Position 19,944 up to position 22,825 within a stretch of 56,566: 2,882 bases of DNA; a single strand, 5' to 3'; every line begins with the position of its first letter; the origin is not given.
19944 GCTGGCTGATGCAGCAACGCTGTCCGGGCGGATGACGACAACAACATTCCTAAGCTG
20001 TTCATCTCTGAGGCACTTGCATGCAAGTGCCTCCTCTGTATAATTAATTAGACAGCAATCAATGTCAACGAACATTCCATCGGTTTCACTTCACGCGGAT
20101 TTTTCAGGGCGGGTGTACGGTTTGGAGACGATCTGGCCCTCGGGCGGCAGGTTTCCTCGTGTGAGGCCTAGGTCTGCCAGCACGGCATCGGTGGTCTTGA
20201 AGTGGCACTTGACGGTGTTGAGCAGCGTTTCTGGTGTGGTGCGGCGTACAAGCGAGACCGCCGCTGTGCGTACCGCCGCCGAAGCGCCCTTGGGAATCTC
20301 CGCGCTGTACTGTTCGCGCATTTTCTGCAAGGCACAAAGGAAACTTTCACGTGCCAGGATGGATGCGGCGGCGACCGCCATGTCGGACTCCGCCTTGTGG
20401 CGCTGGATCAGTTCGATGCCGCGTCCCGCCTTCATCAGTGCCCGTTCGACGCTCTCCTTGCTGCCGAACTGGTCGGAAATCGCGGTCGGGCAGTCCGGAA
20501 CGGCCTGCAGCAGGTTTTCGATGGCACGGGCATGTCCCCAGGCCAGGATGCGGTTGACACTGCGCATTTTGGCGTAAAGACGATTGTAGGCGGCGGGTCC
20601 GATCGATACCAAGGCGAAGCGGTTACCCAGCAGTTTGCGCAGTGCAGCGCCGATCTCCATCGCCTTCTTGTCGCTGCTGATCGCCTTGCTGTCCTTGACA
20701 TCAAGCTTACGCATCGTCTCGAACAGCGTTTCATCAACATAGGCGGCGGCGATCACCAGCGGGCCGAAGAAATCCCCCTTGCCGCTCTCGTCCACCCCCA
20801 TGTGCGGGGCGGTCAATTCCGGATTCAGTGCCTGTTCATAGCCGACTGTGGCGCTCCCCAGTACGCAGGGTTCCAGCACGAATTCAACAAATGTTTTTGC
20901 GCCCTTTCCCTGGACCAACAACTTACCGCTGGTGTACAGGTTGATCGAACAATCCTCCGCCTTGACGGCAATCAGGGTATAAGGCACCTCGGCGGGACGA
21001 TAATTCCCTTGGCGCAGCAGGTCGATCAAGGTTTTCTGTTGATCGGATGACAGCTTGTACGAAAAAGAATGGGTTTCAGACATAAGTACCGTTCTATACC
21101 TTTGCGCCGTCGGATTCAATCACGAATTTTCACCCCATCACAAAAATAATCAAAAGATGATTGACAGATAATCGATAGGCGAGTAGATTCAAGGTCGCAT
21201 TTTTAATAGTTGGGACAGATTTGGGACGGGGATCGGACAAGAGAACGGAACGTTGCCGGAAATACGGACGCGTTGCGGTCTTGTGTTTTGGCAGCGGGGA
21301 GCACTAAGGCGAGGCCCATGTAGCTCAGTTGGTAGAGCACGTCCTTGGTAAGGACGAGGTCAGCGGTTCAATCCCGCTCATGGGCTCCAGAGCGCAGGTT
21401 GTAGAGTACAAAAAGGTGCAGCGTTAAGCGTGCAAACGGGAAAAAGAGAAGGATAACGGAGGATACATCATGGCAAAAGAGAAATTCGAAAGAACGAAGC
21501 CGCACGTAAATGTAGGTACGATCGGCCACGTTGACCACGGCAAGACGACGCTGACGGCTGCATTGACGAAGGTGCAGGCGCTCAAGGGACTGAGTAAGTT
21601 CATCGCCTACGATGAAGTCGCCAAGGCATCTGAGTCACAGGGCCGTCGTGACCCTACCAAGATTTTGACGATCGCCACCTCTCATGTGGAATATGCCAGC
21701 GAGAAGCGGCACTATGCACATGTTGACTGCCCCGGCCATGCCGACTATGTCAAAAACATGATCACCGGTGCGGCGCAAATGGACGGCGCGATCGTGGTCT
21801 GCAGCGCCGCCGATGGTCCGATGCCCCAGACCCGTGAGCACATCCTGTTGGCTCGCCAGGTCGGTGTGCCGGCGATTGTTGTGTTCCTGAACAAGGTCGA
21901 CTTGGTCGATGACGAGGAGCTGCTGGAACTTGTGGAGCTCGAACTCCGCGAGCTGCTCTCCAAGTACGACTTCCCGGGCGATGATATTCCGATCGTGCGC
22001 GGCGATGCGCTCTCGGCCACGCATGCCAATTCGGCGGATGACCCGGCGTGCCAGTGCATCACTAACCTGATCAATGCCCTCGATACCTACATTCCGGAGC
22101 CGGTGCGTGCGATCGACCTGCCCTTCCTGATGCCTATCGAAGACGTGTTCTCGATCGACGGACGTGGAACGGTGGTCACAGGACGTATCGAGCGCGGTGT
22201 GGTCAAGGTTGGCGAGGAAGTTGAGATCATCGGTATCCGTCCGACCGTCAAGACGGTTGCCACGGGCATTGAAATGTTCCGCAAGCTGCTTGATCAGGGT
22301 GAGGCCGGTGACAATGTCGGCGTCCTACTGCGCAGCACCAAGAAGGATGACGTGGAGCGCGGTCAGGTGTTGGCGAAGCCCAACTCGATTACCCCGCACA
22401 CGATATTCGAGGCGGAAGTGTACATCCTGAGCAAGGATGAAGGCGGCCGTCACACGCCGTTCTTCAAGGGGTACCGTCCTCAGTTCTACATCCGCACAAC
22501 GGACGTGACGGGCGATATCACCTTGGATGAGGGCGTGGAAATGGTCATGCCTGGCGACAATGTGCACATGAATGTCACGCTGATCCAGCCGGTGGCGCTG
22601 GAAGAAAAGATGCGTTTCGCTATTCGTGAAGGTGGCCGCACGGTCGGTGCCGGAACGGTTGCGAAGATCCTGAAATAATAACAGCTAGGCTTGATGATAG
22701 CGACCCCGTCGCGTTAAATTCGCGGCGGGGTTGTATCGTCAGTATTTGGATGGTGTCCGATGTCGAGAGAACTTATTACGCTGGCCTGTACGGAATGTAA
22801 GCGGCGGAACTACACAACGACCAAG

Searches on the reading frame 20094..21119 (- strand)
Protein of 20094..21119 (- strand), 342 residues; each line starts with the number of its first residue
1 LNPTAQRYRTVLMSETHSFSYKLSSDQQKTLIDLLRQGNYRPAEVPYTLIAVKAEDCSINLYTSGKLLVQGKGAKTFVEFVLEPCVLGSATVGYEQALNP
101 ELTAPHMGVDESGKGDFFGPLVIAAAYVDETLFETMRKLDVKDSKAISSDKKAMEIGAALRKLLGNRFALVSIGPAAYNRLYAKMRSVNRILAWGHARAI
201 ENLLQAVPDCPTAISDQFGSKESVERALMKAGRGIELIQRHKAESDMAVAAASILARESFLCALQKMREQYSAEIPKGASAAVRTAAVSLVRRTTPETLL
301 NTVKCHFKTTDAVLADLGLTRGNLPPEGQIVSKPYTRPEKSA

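Call 9: search_protein_families(library=pfam, proteins=[window:20094-21119:-], max_evalue=0.01)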
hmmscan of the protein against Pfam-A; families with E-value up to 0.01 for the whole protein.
window:20094-21119:- (342 aa): 2 families
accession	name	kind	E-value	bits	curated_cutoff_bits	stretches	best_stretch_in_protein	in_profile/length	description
PF01351.25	RNase_HII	-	8.6e-28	98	25.8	1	107-310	1-199/199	Ribonuclease HII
PF11858.14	DUF3378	-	2.7e-10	40.7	27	1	22-79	5-61/76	Domain of unknown function (DUF3378)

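Call 47: search_protein_families(library=ncbifam, proteins=[window:20094-21119:-], max_evalue=0.01)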
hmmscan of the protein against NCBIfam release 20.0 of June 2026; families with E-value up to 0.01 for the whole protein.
window:20094-21119:- (342 aa): 10 families
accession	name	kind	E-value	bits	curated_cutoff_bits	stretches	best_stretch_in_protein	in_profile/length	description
TIGR00716.1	rnhC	equivalog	1.5e-69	234.5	161.2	1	21-309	2-284/284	ribonuclease HIII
TIGR00729.1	TIGR00729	equivalog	7.4e-18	65.4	123.3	1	107-309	2-201/207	ribonuclease HII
NF010537.0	PRK13925.1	equivalog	4.3e-11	42.8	252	1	106-153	12-59/200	ribonuclease HII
NF000598.1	PRK00015.2-2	equivalog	8.5e-10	38.6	273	1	91-155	7-70/203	ribonuclease HII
NF000595.1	PRK00015.1-3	equivalog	7.7e-09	35.8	167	1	107-287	5-167/188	ribonuclease HII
NF000594.1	PRK00015.1-1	equivalog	6.8e-07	29.2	243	1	93-153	58-114/251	ribonuclease HII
NF000600.1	PRK00015.2-4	equivalog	1.6e-06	27.8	364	1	94-157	18-79/212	ribonuclease HII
NF010538.0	PRK13926.1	equivalog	5.9e-05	23.4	285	1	108-272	26-166/213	ribonuclease HII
NF000596.1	PRK00015.1-4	equivalog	0.00095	19.1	251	0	107-154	3-46/186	ribonuclease HII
NF011119.0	PRK14550.1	equivalog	0.0047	16.9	350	1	107-152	3-48/204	ribonuclease HII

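Call 61: find_homologous_proteins(query=window:20094-21119:-, max_evalue=1e-20)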
Query window:20094-21119:- (342 aa): 7999 proteins with E <= 1e-20 among 8000 candidates; the best 120 are listed.
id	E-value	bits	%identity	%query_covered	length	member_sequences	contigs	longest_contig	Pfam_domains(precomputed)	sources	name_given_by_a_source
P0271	1.3e-196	670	92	96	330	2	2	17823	PF01351.26,PF11858.15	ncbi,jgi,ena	-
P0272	2.0e-179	614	85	96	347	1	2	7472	PF01351.26,PF11858.15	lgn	-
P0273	1.2e-177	608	84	96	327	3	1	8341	PF01351.26,PF11858.15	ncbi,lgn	-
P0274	6.9e-177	605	84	96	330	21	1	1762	PF01351.26,PF11858.15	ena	-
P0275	1.7e-174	597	55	84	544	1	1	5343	PF01351.26,PF11858.15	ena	-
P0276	6.7e-173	592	81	96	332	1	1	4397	PF01351.26,PF11858.15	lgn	-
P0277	6.1e-172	589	82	96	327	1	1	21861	PF01351.26,PF11858.15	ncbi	-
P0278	2.2e-167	574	80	96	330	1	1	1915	PF01351.26,PF11858.15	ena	-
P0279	1.7e-163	561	79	96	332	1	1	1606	PF01351.26,PF11858.15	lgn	-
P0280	1.0e-161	555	78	95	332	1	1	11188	PF01351.26,PF11858.15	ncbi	-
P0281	2.4e-160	551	77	96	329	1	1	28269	PF01351.26,PF11858.15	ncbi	-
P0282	3.7e-156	537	76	95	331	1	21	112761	PF01351.26,PF11858.15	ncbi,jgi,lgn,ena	-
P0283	4.0e-156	537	75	96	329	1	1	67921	PF01351.26,PF11858.15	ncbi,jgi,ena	-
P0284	3.4e-155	534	75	96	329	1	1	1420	PF01351.26,PF11858.15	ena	-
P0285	6.9e-155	533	76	94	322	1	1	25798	PF01351.26,PF11858.15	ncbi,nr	ncbi:MAG: ribonuclease HIII, partial [Verrucomicrobia bacterium]|nr:ribonuclease HIII [Verrucomicrob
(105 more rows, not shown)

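Call 62: find_encoding_contigs(protein=P0271, flank=8000, max_places=3)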
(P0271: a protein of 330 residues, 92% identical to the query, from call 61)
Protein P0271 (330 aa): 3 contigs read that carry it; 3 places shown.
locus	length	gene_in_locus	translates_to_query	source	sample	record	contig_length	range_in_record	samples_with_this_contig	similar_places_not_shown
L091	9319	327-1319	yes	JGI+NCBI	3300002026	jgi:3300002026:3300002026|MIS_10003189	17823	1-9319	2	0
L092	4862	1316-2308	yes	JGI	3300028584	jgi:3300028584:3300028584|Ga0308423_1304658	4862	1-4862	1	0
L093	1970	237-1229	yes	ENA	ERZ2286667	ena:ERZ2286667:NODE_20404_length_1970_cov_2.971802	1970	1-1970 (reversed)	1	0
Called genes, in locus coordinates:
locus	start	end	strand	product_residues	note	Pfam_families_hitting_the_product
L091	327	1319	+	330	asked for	PF11858:DUF3378, PF01351:RNase_HII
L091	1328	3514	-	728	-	PF00141:peroxidase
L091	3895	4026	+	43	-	-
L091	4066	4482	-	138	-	-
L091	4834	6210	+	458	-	PF00909:Ammonium_transp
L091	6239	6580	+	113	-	PF00543:P-II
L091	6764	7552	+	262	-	PF08668:HDOD, PF01966:HD (weak)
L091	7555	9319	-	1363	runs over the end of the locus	PF19805:DUF6288, PF13646:HEAT_2 (weak), PF02985:HEAT (faint), PF13646:HEAT_2 (weak)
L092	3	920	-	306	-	?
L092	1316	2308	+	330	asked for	PF11858:DUF3378, PF01351:RNase_HII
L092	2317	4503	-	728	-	PF00141:peroxidase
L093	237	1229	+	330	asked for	PF11858:DUF3378, PF01351:RNase_HII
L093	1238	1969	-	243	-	?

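Call 63: find_encoding_contigs(protein=P0277, flank=8000, max_places=2)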
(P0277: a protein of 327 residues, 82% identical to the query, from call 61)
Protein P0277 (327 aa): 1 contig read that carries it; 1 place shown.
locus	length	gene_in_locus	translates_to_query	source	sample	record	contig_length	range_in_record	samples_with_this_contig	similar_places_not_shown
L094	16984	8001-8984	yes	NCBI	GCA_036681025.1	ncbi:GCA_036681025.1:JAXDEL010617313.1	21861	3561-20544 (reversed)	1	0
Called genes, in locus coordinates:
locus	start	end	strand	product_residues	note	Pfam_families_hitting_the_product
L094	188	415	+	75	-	PF04845:PurA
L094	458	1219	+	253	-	PF17131:TP_0789-like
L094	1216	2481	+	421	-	PF01595:CNNM, PF00571:CBS (weak), PF03471:CorC_HlyC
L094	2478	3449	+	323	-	PF01595:CNNM, PF00571:CBS (weak)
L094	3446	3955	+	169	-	-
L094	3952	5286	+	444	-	PF01970:TctA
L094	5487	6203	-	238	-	PF05721:PhyH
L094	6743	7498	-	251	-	PF05721:PhyH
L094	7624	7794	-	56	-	-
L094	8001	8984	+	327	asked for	PF11858:DUF3378, PF01351:RNase_HII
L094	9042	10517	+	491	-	PF02397:Bac_transf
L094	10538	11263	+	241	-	PF01479:S4, PF00849:PseudoU_synth_2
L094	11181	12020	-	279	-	PF00561:Abhydrolase_1, PF00975:Thioesterase (weak), PF12146:Hydrolase_4, PF12697:Abhydrolase_6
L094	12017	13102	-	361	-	PF01594:AI-2E_transport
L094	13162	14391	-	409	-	PF28597:T2SSF_N, PF00482:T2SSF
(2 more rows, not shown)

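Call 64: find_encoding_contigs(protein=P0282, flank=8000, max_places=2)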
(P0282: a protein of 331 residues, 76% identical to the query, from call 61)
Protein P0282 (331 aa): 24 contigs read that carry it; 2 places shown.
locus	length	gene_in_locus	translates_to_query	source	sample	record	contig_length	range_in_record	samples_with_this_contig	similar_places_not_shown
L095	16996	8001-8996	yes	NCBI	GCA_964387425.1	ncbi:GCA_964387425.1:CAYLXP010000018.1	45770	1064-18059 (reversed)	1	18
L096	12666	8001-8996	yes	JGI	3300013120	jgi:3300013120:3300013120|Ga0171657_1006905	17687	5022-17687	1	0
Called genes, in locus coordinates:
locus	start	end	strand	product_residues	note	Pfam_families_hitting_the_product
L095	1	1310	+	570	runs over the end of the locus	PF05157:MshEN, PF00437:T2SSE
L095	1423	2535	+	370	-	PF00482:T2SSF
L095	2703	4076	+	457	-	PF00072:Response_reg, PF00158:Sigma54_activat, PF14532:Sigma54_activ_2, PF00004:AAA (weak), PF07728:AAA_5 (weak), PF25601:AAA_lid_14, PF02954:HTH_8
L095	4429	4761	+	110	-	PF07963:N_methyl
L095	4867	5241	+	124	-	-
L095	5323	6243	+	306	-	PF02163:Peptidase_M50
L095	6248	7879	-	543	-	PF00342:PGI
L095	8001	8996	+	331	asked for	PF11858:DUF3378, PF01351:RNase_HII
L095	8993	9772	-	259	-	PF14602:Hexapep_2 (faint), PF25084:LbH_EIF2B (faint), PF25087:GMPPB_C (faint), PF00132:Hexapep, PF13720:Acetyltransf_11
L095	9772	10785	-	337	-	PF03331:LpxC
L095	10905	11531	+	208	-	PF00551:Formyl_trans_N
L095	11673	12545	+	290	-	PF01634:HisG, PF08029:HisG_C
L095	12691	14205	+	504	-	PF00515:TPR_1 (faint), PF07719:TPR_2 (faint), PF12895:ANAPC3 (faint), PF13174:TPR_6 (faint), PF13176:TPR_7 (faint), PF13429:TPR_15, PF23914:TPR_CcmH_CycH (weak), PF13428:TPR_14 (weak), +12 more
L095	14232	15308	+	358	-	PF00534:Glycos_transf_1, PF13692:Glyco_trans_1_4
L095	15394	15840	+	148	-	PF02367:TsaE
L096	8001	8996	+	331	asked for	PF11858:DUF3378, PF01351:RNase_HII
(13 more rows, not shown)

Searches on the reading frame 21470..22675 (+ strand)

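Call 9: search_protein_families(library=pfam, proteins=[window:21470-22675:+], max_evalue=0.01)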
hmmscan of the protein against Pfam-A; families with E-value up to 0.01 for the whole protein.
window:21470-22675:+ (402 aa): 5 families
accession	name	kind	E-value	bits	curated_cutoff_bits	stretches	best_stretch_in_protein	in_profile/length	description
PF00009.33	GTP_EFTU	-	2.7e-53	180.8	26.5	1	10-209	1-187/188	Elongation factor Tu GTP binding domain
PF03143.23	GTP_EFTU_D3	-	5.1e-39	133.3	27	1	306-400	1-105/106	Elongation factor Tu C-terminal domain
PF03144.31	GTP_EFTU_D2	-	2.2e-18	66.9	30.3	1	233-302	1-73/73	Elongation factor Tu domain 2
PF03193.22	RsgA_GTPase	-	0.003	17.8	30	0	101-156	20-76/174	RsgA GTPase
PF01926.29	MMR_HSR1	-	0.0073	16.9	21.9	0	15-138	2-110/113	50S ribosome-binding GTPase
